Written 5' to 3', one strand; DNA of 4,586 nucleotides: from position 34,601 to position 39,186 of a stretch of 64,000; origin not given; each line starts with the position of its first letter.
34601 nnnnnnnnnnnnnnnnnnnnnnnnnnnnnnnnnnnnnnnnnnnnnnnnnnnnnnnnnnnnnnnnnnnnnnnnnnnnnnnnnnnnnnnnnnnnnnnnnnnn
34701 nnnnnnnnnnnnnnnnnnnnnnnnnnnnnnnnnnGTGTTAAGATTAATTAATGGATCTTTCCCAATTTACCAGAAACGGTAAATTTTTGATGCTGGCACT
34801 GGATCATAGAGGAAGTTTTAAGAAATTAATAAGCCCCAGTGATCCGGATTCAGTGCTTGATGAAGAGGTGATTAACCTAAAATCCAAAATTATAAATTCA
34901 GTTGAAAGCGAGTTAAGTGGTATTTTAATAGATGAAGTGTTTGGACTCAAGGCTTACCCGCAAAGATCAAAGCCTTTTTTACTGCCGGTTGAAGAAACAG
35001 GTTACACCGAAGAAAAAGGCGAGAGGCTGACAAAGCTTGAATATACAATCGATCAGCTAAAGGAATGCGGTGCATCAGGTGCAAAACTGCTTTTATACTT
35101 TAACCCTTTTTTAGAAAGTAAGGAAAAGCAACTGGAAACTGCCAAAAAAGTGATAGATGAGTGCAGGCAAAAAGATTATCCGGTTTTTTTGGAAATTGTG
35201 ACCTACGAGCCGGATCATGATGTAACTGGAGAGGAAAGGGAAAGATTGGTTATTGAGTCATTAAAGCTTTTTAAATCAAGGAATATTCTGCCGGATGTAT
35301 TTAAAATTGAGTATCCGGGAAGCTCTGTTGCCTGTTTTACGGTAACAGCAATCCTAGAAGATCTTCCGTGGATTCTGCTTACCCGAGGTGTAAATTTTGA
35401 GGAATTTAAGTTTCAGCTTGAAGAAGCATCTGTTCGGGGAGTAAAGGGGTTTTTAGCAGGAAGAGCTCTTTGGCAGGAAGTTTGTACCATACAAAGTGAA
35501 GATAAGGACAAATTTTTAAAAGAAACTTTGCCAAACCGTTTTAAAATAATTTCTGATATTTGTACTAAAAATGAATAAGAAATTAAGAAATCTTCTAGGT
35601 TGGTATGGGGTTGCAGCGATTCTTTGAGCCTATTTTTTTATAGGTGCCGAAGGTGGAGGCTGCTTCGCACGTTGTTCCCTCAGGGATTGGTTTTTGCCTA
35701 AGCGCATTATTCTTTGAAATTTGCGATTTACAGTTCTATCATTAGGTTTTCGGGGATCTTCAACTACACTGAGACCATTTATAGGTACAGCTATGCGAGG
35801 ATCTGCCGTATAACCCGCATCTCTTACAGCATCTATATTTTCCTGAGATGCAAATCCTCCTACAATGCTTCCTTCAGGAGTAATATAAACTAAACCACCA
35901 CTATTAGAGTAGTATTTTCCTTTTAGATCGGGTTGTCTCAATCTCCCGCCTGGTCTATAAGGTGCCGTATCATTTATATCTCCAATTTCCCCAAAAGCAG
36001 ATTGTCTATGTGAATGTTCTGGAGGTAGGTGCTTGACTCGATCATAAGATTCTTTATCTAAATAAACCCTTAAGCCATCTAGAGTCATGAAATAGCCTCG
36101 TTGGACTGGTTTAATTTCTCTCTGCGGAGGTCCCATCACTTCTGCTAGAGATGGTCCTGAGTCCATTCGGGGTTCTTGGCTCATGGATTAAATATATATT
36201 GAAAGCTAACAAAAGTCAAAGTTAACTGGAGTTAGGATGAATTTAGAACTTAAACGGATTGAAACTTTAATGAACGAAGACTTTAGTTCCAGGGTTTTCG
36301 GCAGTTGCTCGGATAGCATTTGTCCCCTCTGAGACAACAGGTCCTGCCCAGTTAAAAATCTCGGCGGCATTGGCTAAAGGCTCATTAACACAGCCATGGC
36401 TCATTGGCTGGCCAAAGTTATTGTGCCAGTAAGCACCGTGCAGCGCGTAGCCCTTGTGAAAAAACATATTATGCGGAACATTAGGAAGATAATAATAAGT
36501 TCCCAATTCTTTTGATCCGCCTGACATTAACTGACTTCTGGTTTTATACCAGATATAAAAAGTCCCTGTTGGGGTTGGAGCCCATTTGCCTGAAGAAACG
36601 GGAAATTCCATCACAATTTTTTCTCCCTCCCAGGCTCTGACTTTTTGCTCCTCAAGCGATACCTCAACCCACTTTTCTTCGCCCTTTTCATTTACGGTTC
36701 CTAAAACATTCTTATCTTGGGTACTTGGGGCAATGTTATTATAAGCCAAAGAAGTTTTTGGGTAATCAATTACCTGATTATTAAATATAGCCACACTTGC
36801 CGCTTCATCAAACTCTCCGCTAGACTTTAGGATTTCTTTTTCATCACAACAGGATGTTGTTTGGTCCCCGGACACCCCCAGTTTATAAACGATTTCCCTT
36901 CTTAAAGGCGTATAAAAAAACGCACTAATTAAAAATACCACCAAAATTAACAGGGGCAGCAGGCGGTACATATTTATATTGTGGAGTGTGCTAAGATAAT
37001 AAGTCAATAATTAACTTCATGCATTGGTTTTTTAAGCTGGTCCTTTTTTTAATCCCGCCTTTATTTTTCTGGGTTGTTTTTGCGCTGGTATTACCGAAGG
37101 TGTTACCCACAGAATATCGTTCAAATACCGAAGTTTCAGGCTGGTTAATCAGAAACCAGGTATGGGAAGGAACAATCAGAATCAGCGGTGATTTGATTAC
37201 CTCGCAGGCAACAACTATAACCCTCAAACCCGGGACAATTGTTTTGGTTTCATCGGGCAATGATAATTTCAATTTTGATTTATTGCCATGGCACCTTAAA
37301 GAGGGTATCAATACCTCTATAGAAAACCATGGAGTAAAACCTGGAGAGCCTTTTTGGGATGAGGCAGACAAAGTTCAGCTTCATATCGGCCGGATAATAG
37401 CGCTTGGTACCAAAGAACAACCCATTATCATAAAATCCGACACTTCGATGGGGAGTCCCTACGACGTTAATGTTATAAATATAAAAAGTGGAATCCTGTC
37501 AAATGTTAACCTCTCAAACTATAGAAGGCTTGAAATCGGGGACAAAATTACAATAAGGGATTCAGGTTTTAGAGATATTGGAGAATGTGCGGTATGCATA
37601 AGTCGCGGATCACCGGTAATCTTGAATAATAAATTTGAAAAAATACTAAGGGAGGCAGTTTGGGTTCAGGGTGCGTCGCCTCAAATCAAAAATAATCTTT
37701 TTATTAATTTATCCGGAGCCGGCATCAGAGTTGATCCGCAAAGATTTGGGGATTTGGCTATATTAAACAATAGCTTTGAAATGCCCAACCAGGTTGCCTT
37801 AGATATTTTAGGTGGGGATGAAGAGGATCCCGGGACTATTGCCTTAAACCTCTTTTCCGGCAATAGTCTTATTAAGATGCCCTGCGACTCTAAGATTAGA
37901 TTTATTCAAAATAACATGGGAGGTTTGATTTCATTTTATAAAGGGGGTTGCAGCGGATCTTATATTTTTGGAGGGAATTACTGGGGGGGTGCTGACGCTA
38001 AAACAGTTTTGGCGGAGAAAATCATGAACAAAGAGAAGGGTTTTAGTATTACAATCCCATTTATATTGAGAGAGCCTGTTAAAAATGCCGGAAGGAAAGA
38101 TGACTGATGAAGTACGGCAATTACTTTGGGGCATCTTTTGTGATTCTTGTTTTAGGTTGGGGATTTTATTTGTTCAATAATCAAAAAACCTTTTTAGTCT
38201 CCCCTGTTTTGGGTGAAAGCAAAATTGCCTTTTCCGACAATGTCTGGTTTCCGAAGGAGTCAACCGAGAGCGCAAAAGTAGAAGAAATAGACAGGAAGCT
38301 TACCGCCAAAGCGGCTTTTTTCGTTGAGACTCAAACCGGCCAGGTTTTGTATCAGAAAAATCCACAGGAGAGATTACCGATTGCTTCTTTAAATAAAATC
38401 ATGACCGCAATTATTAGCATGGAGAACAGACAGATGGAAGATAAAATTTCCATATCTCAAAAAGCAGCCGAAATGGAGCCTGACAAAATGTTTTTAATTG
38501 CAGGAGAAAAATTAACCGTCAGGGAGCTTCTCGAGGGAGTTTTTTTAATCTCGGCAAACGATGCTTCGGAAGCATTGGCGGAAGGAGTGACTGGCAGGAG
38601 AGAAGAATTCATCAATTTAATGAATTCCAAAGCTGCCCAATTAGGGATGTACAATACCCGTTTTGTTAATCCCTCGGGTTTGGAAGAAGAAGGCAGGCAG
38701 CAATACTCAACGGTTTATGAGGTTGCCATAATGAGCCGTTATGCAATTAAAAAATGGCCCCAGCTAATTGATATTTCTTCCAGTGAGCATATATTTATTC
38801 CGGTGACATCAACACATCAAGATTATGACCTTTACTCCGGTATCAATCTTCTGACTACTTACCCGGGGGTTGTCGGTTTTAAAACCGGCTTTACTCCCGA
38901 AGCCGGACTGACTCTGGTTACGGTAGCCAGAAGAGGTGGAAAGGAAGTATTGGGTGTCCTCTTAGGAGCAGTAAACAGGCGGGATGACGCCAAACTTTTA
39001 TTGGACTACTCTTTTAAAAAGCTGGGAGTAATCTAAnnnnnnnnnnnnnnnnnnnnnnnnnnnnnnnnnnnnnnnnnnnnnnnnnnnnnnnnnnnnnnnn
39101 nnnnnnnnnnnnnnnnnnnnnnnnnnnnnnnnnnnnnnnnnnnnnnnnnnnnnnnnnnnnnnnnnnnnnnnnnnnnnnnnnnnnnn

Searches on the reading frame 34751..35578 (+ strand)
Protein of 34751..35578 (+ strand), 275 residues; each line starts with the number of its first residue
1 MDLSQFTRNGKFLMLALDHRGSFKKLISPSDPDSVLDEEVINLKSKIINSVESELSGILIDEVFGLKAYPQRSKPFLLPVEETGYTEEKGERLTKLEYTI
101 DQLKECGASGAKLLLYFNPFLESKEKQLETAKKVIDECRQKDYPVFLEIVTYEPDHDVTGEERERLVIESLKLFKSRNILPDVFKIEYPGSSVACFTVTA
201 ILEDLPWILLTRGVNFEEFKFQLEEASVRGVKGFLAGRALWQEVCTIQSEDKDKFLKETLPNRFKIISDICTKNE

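Call 41: search_protein_families(library=pfam, proteins=[window:34751-35578:+], max_evalue=0.00001)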
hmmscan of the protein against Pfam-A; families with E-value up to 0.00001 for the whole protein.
window:34751-35578:+ (275 aa): 2 families
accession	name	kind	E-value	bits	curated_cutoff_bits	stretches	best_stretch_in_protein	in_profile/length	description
PF01791.15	DeoC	-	2e-12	47.7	23.8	1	13-242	2-228/229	DeoC/LacD family aldolase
PF09863.15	DUF2090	-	3.1e-09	36.8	27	1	10-269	35-304/310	Uncharacterized protein conserved in bacteria (DUF2090)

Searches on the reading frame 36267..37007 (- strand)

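Call 41: search_protein_families(library=pfam, proteins=[window:36267-37007:-], max_evalue=0.00001)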
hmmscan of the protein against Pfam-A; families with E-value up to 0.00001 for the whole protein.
window:36267-37007:- (246 aa): 1 family
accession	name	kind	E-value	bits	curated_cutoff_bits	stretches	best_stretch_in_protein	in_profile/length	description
PF03734.19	YkuD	-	9.7e-21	75.3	23.4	1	112-244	2-145/146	L,D-transpeptidase catalytic domain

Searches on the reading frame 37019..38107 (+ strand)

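Call 41: search_protein_families(library=pfam, proteins=[window:37019-38107:+], max_evalue=0.00001)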
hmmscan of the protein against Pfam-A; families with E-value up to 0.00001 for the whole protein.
window:37019-38107:+ (362 aa): 1 family
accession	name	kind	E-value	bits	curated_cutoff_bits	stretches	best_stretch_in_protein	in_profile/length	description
PF13229.12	Beta_helix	-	2.7e-08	34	25.9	1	151-268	27-149/158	Right handed beta helix region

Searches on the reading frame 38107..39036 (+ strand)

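Call 41: search_protein_families(library=pfam, proteins=[window:38107-39036:+], max_evalue=0.00001)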
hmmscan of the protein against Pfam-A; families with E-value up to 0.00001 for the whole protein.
window:38107-39036:+ (309 aa): 2 families
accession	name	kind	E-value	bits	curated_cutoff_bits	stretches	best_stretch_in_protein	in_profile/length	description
PF00768.25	Peptidase_S11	-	1.4e-56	192.1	27.6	1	63-288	8-237/239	D-alanyl-D-alanine carboxypeptidase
PF13354.11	Beta-lactamase2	-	3.8e-06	26.9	22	1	72-199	4-130/214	Beta-lactamase enzyme family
